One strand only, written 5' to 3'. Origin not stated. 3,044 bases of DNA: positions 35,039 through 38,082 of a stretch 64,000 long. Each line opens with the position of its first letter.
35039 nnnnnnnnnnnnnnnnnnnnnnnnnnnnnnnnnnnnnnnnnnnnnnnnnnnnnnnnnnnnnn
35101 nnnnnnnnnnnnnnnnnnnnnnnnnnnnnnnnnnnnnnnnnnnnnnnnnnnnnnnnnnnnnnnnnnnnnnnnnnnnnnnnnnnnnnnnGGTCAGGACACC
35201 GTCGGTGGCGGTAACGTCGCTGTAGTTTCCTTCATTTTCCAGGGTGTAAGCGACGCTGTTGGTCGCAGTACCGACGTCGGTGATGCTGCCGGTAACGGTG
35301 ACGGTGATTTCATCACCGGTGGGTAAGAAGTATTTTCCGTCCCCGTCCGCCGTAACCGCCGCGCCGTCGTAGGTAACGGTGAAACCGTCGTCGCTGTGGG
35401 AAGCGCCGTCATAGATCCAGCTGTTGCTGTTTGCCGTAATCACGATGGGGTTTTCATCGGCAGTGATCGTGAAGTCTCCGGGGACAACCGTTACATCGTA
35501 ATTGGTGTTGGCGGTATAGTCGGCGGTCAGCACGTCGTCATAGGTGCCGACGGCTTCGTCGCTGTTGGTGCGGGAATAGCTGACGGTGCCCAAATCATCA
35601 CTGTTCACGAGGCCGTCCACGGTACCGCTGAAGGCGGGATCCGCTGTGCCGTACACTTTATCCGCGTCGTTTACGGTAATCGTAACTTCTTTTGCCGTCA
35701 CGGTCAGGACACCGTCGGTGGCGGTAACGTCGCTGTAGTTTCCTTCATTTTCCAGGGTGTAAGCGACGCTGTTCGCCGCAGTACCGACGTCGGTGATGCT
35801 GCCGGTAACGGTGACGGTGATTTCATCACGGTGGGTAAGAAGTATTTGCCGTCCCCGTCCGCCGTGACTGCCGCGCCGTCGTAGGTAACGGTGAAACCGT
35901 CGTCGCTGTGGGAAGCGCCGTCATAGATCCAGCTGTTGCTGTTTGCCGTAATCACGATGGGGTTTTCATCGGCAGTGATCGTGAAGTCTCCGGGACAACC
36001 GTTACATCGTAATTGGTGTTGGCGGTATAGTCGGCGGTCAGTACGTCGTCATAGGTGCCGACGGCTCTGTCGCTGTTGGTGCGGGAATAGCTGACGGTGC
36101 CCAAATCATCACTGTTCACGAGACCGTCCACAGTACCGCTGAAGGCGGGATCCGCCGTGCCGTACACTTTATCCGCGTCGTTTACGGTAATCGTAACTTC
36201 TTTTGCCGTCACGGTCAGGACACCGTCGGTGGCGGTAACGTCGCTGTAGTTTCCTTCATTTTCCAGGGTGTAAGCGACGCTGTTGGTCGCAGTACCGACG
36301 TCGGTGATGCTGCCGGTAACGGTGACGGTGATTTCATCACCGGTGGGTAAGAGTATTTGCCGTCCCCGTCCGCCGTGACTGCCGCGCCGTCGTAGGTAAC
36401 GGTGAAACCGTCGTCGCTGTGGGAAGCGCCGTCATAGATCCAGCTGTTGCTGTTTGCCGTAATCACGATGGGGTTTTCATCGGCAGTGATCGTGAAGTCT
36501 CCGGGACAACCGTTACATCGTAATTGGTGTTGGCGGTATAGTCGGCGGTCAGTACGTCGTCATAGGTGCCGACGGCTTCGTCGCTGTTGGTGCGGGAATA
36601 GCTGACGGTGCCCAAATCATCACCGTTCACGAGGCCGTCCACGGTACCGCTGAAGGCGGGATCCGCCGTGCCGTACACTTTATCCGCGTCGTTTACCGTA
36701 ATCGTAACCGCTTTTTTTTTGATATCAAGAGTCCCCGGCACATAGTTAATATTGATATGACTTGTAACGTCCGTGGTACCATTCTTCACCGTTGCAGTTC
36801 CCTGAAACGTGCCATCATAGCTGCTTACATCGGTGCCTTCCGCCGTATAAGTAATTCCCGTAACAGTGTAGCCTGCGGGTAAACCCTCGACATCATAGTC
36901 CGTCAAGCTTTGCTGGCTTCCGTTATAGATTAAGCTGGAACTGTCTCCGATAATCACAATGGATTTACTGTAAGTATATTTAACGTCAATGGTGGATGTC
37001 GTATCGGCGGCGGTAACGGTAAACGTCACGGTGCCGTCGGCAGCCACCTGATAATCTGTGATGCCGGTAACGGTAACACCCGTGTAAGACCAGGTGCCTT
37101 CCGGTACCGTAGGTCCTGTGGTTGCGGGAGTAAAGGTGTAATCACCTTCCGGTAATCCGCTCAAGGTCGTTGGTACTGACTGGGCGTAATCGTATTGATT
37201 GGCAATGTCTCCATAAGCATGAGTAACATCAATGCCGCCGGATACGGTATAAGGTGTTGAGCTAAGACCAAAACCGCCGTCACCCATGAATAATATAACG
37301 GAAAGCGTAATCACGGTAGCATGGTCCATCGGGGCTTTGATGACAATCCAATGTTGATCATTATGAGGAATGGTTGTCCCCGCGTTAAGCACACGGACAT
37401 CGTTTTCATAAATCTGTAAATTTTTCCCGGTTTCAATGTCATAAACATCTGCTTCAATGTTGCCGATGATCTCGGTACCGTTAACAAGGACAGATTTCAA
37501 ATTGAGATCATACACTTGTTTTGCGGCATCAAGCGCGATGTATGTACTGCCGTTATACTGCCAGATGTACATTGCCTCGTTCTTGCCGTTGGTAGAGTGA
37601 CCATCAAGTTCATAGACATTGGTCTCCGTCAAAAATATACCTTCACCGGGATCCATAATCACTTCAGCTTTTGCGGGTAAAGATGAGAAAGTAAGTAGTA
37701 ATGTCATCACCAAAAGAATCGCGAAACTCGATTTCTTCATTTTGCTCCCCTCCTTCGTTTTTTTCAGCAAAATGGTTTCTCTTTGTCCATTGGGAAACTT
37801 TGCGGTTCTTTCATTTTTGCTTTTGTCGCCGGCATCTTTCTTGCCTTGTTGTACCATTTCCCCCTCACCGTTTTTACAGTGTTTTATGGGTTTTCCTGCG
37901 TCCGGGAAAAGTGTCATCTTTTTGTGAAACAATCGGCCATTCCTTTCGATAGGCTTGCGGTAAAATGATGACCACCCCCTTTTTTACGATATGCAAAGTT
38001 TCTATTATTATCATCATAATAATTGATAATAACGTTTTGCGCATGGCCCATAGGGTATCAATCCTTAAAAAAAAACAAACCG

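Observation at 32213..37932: Giant SLH-anchored repeat adhesin is broken by four single-base deletions inside its 5'-most repeat units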

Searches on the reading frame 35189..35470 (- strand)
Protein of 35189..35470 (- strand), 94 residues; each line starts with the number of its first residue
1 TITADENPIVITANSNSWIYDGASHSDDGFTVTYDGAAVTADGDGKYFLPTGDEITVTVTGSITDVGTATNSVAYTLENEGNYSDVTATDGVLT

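Call 51: search_protein_families(library=pfam, proteins=[window:35189-35470:-], max_evalue=10)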
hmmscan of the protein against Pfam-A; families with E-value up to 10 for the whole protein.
window:35189-35470:- (94 aa): 2 families
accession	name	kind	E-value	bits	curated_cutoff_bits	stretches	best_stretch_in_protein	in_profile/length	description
PF21601.3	GldM_2nd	-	0.046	14.6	24.4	1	22-80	34-93/98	GldM second domain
PF12985.13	DUF3869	-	0.11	13.2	24.5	1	31-83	26-76/85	Domain of unknown function (DUF3869)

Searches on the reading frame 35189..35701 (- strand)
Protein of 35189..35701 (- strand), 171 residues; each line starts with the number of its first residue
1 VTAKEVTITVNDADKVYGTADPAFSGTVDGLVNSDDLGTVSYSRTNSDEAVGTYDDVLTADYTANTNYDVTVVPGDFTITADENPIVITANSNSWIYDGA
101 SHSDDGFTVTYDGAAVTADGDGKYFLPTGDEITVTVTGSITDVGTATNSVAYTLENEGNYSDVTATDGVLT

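Call 51: search_protein_families(library=pfam, proteins=[window:35189-35701:-], max_evalue=10)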
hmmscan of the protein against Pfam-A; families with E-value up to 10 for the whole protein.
window:35189-35701:- (171 aa): 2 families
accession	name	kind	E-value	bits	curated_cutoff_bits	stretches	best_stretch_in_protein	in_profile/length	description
PF18676.6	MBG_2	-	3.2e-16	60.1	25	1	6-78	1-72/72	MBG domain (YGX type)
PF18657.6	YDG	-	0.1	13.3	25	1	2-70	1-80/85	YDG domain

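Call 67: predict_structure(alignment_id=A2)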
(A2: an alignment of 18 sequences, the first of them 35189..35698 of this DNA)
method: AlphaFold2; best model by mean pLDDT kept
length: 170 residues; sequences in the alignment: 18
mean_pLDDT: 96.7   pTM: 0.81
mean pLDDT of the five models: 96.7, 96.1, 96.1, 96.0, 94.0
residues with pLDDT >= 90: 168; 70-90: 2; 50-70: 0; < 50: 0
segments of 3 or more residues with pLDDT < 50: none
pLDDT, mean of each block of 10 residues (from residue 1): 97 97 98 95 97 98 97 98 97 98 97 96 95 97 97 93 97
secondary structure, 60 per line:
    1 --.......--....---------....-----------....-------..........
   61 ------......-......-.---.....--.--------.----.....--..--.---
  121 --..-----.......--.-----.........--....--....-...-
elements in order: E3-9 E12-15 E25-28 E40-43 E51-60 E67-72 E74-79 E85-89 E106-110 E130-136 E145-153 E162-165 E167-169

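Call 69: fold_search(model_id=the predicted structure, library=pdb)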
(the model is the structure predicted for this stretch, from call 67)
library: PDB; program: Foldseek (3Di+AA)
matches with E <= 10: 275; with E <= 0.001: 0
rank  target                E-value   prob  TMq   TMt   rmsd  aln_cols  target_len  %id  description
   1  8zdk_6                7.5e-03  0.51  0.20  0.11  17.4       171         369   12  Cryo-EM structure of Mycobacteriophage Douge genome-packed vertex (gp8 and gp113) (released 2025-07-16)
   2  4m00_A                7.9e-03  0.97  0.45  0.19   9.3       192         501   17  Crystal structure of the ligand binding region of staphylococcal adhesion SraP (released 2014-06-18)
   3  5erp_A                2.4e-02  0.47  0.29  0.14  12.4       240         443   12  Crystal structure of human Desmocollin-2 ectodomain fragment EC2-5 (released 2016-06-15)
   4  5erp_B                5.4e-02  0.30  0.27  0.13  12.5       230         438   13  Crystal structure of human Desmocollin-2 ectodomain fragment EC2-5 (released 2016-06-15)
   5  8zdh_B                6.7e-02  0.23  0.21  0.11  17.1       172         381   13  Cryo-EM structure of Mycobacteriophage Douge genome-packed capsid (gp8 and gp113) (released 2025-06-25)
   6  6e8f_B                8.5e-02  0.33  0.29  0.18  13.0       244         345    7  Crystal Structure of Human Protocadherin-15 EC3-5 CD2-1 (released 2019-07-31)
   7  7sqc_F0               1.0e-01  0.38  0.33  0.23  10.3       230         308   10  Ciliary C1 central pair apparatus isolated from Chlamydomonas reinhardtii (released 2022-04-13)
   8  6eet_A                1.1e-01  0.13  0.21  0.11  13.2       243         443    9  Crystal structure of mouse Protocadherin-15 EC9-MAD12 (released 2019-08-21)
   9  3i57_A                1.1e-01  0.08  0.15  0.14  14.0       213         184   10  Type 2 repeat of the mucus binding protein MUB from Lactobacillus reuteri (released 2009-09-15)
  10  4ng0_A                1.2e-01  0.84  0.27  0.41   4.9        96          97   19  Lar_0958 a cell surface adhesin from lactobacillus reuteri (released 2014-07-09)
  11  5xya                  1.2e-01  0.10  0.17  0.05  15.4       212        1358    8  Crystal structure of a serine protease from Streptococcus species (released 2018-08-08)
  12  6e8f_A                1.4e-01  0.12  0.20  0.13  13.3       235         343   11  Crystal Structure of Human Protocadherin-15 EC3-5 CD2-1 (released 2019-07-31)
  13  5vh2_D                1.7e-01  0.20  0.28  0.25  10.9       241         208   11  Crystal Structure of Mouse Cadherin-23 EC12-13 with Engineered Mutation S1339D (released 2018-04-18)
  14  3ubf                  1.7e-01  0.14  0.24  0.15  17.9       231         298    8  Crystal structure of Drosophila N-cadherin EC1-3, I (released 2011-12-21)
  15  9lsi_C                2.2e-01  0.10  0.21  0.17  15.8       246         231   13  Cryo-EM structure of the S82C-S82C diabody complex (CitS-diabody #2-TLR3) (released 2025-03-12)
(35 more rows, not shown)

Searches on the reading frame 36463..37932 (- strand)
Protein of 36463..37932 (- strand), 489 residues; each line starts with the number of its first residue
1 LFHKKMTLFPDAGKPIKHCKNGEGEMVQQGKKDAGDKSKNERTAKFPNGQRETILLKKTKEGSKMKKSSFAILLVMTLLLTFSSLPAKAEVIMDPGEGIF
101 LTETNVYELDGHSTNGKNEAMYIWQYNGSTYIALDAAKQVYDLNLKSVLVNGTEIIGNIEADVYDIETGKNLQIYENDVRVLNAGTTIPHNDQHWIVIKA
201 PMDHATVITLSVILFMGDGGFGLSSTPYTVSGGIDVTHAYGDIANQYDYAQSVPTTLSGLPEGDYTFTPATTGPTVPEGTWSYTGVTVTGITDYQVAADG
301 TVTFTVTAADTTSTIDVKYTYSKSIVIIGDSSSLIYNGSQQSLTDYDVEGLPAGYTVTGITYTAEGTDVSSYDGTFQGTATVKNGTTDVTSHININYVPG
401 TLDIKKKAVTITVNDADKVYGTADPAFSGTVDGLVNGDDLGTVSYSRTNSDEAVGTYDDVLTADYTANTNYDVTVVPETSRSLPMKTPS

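Call 7: search_protein_families(library=pfam, proteins=[window:36463-37932:-], max_evalue=0.01)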
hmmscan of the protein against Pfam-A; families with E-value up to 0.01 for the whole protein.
window:36463-37932:- (489 aa): 1 family
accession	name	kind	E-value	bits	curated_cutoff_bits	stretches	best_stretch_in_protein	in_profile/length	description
PF18676.6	MBG_2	-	4.1e-14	53.4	25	1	409-479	1-70/72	MBG domain (YGX type)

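Call 10: find_homologous_proteins(query=window:36463-37932:-)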
Query window:36463-37932:- (489 aa): 15 proteins with E <= 0.001 among 8000 candidates.
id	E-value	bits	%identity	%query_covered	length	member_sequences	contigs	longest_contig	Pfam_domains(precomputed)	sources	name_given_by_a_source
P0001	0.0e+0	1012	100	95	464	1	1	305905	PF18676.7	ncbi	-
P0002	1.5e-34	138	35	31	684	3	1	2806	PF18887.6,PF18676.7,PF12975.14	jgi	-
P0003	2.4e-34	137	59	16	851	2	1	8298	PF18676.7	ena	-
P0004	3.7e-30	124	43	31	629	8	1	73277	PF18676.7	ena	-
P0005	1.2e-24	105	31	39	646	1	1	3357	PF18676.7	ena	-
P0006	1.1e-18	86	47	30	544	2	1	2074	PF09479.17,PF18676.7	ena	-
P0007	2.3e-18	85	39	31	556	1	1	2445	PF18676.7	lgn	-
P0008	1.5e-17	82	33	33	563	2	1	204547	PF06458.19,PF18676.7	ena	-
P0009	3.7e-17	81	39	18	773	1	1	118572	PF18676.7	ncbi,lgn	-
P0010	7.6e-16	76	65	15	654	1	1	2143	PF18676.7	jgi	-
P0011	3.4e-14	71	31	43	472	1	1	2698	PF18676.7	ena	-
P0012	1.8e-13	69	41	14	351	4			PF18676.7,PF16640.12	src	-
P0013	2.1e-12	65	34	36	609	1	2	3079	PF13585.13,PF18657.7,PF18676.7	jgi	jgi:gliding motility-associated-like protein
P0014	3.0e-7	48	29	39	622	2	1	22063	PF18676.7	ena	-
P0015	1.7e-6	46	30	39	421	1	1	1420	PF18676.7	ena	-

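Call 11: find_encoding_contigs(protein=P0001, flank=10000, max_places=6)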
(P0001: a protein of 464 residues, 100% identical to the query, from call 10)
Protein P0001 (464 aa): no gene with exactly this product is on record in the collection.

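Call 12: list_cluster_members(proteins=[P0001])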
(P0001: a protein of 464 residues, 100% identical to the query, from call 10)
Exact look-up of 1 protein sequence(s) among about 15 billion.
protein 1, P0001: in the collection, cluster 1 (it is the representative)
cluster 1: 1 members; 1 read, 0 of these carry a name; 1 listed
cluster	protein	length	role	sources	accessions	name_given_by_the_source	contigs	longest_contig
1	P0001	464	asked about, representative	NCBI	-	-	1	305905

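Call 65: search_protein_families(library=ncbifam, proteins=[window:36463-37740:-], max_evalue=0.001)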
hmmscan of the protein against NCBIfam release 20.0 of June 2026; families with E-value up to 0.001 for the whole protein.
window:36463-37740:- (425 aa): 0 families

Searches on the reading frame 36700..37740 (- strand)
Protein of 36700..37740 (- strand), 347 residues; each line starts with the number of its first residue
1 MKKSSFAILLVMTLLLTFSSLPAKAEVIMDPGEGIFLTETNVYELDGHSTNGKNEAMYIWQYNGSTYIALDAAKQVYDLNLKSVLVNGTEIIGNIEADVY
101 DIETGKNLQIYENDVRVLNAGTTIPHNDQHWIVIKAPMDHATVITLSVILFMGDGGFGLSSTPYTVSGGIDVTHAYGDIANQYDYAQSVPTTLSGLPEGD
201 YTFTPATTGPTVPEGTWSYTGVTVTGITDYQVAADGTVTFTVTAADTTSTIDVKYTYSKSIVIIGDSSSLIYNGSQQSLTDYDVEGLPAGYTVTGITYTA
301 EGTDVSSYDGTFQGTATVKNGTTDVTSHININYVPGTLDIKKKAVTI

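Call 13: find_related_loci(query=window:36700-37740:-, collection=genome_contigs, flank=10000)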
Query window:36700-37740:- (347 aa) in genome_contigs; peptide patterns used: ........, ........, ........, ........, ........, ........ (x = any residue, [..] = any of these).
34 stretches matched a pattern, but none encodes a relative of the query by tblastn (E <= 1e-3).

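Call 31: search_protein_representatives(protein=window:36760-37668:-)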
Query: 303 residues. Proteins with E-value up to 0.001 (for the whole library): 67; up to 1e-10: 16; up to 1e-30: 0. The best 67 are listed.
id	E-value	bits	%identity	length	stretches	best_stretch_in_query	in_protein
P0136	5.7e-28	114.7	35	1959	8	188-298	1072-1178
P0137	1.1e-26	110.4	33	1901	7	234-296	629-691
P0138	2.7e-24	102.6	38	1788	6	212-302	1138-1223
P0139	1.9e-20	89.9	35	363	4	236-302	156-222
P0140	3.3e-20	89.2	38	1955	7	207-285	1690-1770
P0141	1.2e-15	74.3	35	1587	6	231-302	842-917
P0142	3.1e-14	69.6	36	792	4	235-302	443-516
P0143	4.2e-14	69.1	36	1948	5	234-302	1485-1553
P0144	1.6e-13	67.3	35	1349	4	231-302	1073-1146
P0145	4.0e-13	66.0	32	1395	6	170-301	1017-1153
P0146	5.2e-13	65.6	30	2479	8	226-302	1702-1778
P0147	2.1e-12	63.6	42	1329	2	214-291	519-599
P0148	4.8e-12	62.4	32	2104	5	206-298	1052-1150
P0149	5.9e-12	62.1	37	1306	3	211-302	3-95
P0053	1.9e-11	60.5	33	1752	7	234-302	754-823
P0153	1.6e-10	57.4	32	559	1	11-204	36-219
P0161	3.6e-08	49.7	30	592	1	12-211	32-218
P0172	2.2e-06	43.8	30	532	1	12-217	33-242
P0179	7.7e-06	42.0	28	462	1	3-281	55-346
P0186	3.6e-05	39.9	30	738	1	12-216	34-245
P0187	3.7e-05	39.8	31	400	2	10-183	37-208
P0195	1.1e-04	38.2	26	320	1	6-293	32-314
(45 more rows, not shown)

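Call 32: search_protein_families(library=pfam, proteins=[P0153, P0161, P0172, P0179, P0186, P0187, P0195], max_evalue=0.001)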
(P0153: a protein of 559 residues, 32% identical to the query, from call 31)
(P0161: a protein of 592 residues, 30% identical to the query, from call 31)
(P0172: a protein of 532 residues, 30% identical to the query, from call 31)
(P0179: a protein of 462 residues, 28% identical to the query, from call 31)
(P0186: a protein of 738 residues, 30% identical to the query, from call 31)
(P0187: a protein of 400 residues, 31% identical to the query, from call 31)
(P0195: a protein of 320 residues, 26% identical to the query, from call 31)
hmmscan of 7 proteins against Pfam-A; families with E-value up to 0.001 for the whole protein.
P0153 (559 aa): 2 families
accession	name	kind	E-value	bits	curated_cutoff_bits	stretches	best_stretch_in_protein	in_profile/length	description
PF18998.6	Flg_new_2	-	5.6e-41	138.8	23.6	2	354-426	2-72/73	Divergent InlB B-repeat domain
PF09972.14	DUF2207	-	0.00085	20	24.4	0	271-300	2-31/172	Predicted membrane protein (DUF2207) N-terminal domain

P0161 (592 aa): 4 families
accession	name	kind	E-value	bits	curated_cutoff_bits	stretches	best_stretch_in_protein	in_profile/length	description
PF18998.6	Flg_new_2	-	4e-36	123.3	23.6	2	470-539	2-71/73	Divergent InlB B-repeat domain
PF06458.18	MucBP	-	2.3e-11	44.7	23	2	329-389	1-63/63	MucBP domain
PF17966.7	Muc_B2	-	2.4e-11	44.5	23.5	1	292-326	62-99/100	Muc B2-like domain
PF09479.16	Flg_new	-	8.6e-06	26.2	27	1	403-460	8-64/65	Listeria-Bacteroides repeat domain (List_Bact_rpt)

P0172 (532 aa): 3 families
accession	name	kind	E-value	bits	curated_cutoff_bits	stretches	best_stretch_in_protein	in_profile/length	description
PF09479.16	Flg_new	-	4.1e-25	88.1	27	2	351-424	1-65/65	Listeria-Bacteroides repeat domain (List_Bact_rpt)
PF18998.6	Flg_new_2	-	1.4e-12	47.9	23.6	2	351-427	1-71/73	Divergent InlB B-repeat domain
PF06458.18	MucBP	-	0.00084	20.5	23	1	434-494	4-63/63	MucBP domain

P0179 (462 aa): 2 families
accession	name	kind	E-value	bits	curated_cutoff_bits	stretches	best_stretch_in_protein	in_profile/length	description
PF06458.18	MucBP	-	1.3e-09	39.1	23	1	291-351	1-63/63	MucBP domain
PF17966.7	Muc_B2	-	1.2e-08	35.8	23.5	1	319-353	62-99/100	Muc B2-like domain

P0186 (738 aa): 1 family
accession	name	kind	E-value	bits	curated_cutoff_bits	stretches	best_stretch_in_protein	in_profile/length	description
PF05738.19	Cna_B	-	1.4e-70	234.2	22.3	4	570-658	1-87/87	Cna protein B-type domain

P0187 (400 aa): 3 families
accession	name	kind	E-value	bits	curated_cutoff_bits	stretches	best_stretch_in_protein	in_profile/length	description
PF09479.16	Flg_new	-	3.2e-05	24.4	27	1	340-390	1-49/65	Listeria-Bacteroides repeat domain (List_Bact_rpt)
PF17966.7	Muc_B2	-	0.00013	22.9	23.5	0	303-337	61-98/100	Muc B2-like domain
PF18998.6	Flg_new_2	-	0.00042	20.7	23.6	0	356-386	17-47/73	Divergent InlB B-repeat domain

P0195 (320 aa): 2 families
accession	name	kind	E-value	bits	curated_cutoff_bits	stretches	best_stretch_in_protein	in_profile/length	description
PF17966.7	Muc_B2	-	3.6e-07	31.1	23.5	0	290-320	62-95/100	Muc B2-like domain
PF06458.18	MucBP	-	4.7e-07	30.9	23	1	262-319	1-60/63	MucBP domain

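Call 36: find_related_loci(query=window:36700-37740:-, collection=metagenome_contigs, flank=8000)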
Query window:36700-37740:- (347 aa) in metagenome_contigs; peptide patterns used: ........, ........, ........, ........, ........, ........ (x = any residue, [..] = any of these).
48 stretches matched a pattern, but none encodes a relative of the query by tblastn (E <= 1e-3).

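Call 41: predict_structure(alignment_id=A1)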
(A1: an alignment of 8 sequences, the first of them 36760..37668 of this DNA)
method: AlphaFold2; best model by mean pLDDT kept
length: 303 residues; sequences in the alignment: 8
mean_pLDDT: 66.3   pTM: 0.59
mean pLDDT of the five models: 66.3, 66.1, 65.1, 62.4, 62.1
residues with pLDDT >= 90: 34; 70-90: 124; 50-70: 65; < 50: 80
segments of 3 or more residues with pLDDT < 50: 52-55, 127-132, 237-303
pLDDT, mean of each block of 10 residues (from residue 1): 81 85 66 79 78 57 68 70 84 68 67 70 58 61 82 82 77 89 67 83 93 92 81 64 35 36 36 33 30 29 23
secondary structure, 60 per line:
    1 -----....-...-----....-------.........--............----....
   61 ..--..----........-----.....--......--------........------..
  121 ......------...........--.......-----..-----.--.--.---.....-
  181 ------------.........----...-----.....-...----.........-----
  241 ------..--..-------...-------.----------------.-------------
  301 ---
elements in order: E11-13 E19-22 E30-38 E41-49 E57-62 H71-74 E75-78 E84-88 E91-96 E105-112 E119-126 E133-143 E146-152 E175-179 E193-201 E206-208 E214-218 E227-235

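Call 44: fold_search(model_id=the predicted structure, library=pdb)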
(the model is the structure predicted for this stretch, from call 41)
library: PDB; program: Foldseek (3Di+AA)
matches with E <= 10: 1544; with E <= 0.001: 1
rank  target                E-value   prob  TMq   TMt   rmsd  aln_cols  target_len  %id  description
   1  3szk_F                4.7e-04  1.00  0.23  0.42   6.7       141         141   10  Crystal Structure of Human metHaemoglobin Complexed with the First NEAT Domain of IsdH from Staphylococcus aureus (released 2011-09-14)
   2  3ovu_B                2.0e-03  1.00  0.23  0.42   5.9       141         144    9  Crystal Structure of Human Alpha-Haemoglobin Complexed with AHSP and the First NEAT Domain of IsdH from Staphylococcus (released 2011-09-21)
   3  3vua_B                3.7e-03  1.00  0.23  0.49   5.3       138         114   12  Apo IsdH-NEAT3 in space group P3121 at a resolution of 1.85 A (released 2013-06-26)
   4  4fc3_E                6.0e-03  0.99  0.24  0.43   7.3       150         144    8  Crystal Structure of Human Methaemoglobin Complexed with the Second NEAT Domain of IsdH from Staphylococcus aureus (released 2013-05-29)
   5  7w81_A                6.3e-03  1.00  0.23  0.34   5.1       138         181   12  Crystal structure of the heme-bound form of the linker-NEAT3 region of IsdH from Staphylococcus aureus (released 2022-10-19)
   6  3s48_A                6.3e-03  0.99  0.21  0.38   9.2       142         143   11  Human Alpha-Haemoglobin Complexed with the First NEAT Domain of IsdH from Staphylococcus aureus (released 2012-05-23)
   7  4ij2_H                7.0e-03  1.00  0.24  0.34   6.9       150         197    9  Human methemoglobin in complex with the second and third NEAT domains of IsdH from Staphylococcus aureus (released 2013-12-25)
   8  6p9h_A                7.4e-03  0.98  0.20  0.41   6.4       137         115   13  Crystal structure of human anti staphylococcus aureus antibody STAU-281 Fab in complex with IsdB NEAT2 domain (released 2020-06-17)
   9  7pcf_E                7.4e-03  0.98  0.20  0.18   6.4       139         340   14  Human methemoglobin bound to Staphylococcus aureus hemophore IsdB (released 2022-04-13)
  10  5vmm_H                7.8e-03  1.00  0.24  0.44   6.2       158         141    8  Staphylococcus aureus IsdB bound to human hemoglobin (released 2017-11-15)
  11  3vua_A                7.8e-03  0.99  0.22  0.46   5.4       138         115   13  Apo IsdH-NEAT3 in space group P3121 at a resolution of 1.85 A (released 2013-06-26)
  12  4ij2_E                8.7e-03  0.99  0.24  0.24   6.9       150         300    9  Human methemoglobin in complex with the second and third NEAT domains of IsdH from Staphylococcus aureus (released 2013-12-25)
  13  4ij2_F                9.2e-03  0.99  0.24  0.24   6.9       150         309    9  Human methemoglobin in complex with the second and third NEAT domains of IsdH from Staphylococcus aureus (released 2013-12-25)
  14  9s3p_E                1.1e-02  0.99  0.23  0.33   7.6       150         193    9  Human carboxyhemoglobin bound to Staphylococcus aureus IsdH-N2N3 - 3IsdH(alpha2beta):Hbtet complex (released 2025-11-12)
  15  3rtl_D                1.1e-02  0.97  0.21  0.41   6.3       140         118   14  Staphylococcus aureus heme-bound IsdB-N2 (released 2011-05-18)
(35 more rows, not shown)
